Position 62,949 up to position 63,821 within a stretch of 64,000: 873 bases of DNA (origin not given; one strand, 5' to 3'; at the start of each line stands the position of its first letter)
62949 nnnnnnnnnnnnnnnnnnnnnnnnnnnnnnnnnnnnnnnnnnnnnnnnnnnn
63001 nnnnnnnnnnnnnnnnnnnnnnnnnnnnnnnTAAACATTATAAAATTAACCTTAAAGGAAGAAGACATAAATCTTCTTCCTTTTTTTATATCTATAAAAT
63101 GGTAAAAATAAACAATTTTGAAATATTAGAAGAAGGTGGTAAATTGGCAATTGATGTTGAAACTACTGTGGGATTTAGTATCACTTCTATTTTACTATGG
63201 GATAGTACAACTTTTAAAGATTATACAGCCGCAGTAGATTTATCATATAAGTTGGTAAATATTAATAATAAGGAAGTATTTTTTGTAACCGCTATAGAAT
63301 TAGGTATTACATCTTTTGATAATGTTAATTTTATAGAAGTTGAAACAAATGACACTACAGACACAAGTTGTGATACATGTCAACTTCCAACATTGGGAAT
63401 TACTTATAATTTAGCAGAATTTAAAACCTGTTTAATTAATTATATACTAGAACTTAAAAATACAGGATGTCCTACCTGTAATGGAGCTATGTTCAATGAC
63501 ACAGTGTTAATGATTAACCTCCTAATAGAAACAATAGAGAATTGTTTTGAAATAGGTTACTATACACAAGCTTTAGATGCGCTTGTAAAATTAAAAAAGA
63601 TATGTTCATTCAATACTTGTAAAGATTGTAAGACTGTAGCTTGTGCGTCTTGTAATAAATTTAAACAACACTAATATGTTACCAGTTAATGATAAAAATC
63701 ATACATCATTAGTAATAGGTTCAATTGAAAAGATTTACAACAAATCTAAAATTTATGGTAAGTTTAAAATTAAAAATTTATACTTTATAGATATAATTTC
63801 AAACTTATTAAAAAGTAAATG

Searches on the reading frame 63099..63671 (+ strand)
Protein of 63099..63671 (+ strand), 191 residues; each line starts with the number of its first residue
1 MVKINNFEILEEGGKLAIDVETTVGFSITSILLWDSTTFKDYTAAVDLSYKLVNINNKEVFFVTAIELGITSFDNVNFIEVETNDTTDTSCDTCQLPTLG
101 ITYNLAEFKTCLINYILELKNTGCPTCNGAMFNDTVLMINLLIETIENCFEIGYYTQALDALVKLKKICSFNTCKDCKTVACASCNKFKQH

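Call 67: find_encoding_contigs(protein=window:63099-63671:+, flank=10000, max_places=2)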
Protein window:63099-63671:+ (191 aa): 3 contigs read that carry it; 2 places shown.
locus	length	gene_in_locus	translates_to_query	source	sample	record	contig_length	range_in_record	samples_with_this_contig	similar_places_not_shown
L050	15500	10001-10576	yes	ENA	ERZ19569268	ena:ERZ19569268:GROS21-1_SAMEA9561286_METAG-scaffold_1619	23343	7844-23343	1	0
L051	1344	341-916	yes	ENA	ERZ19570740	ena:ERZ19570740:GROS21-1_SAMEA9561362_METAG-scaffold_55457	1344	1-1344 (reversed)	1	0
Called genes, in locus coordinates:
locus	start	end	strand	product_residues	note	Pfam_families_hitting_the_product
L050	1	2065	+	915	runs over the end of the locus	-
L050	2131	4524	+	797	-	-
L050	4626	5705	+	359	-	-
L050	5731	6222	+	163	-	-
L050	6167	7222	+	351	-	-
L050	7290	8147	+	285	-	-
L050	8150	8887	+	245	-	PF25710:CrAss_Ring_3_4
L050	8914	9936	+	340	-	PF25650:crAss_AuxCP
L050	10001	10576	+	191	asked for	-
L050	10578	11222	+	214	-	-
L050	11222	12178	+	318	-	-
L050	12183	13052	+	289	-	-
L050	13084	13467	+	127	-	-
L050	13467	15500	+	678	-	?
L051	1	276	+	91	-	?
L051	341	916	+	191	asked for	-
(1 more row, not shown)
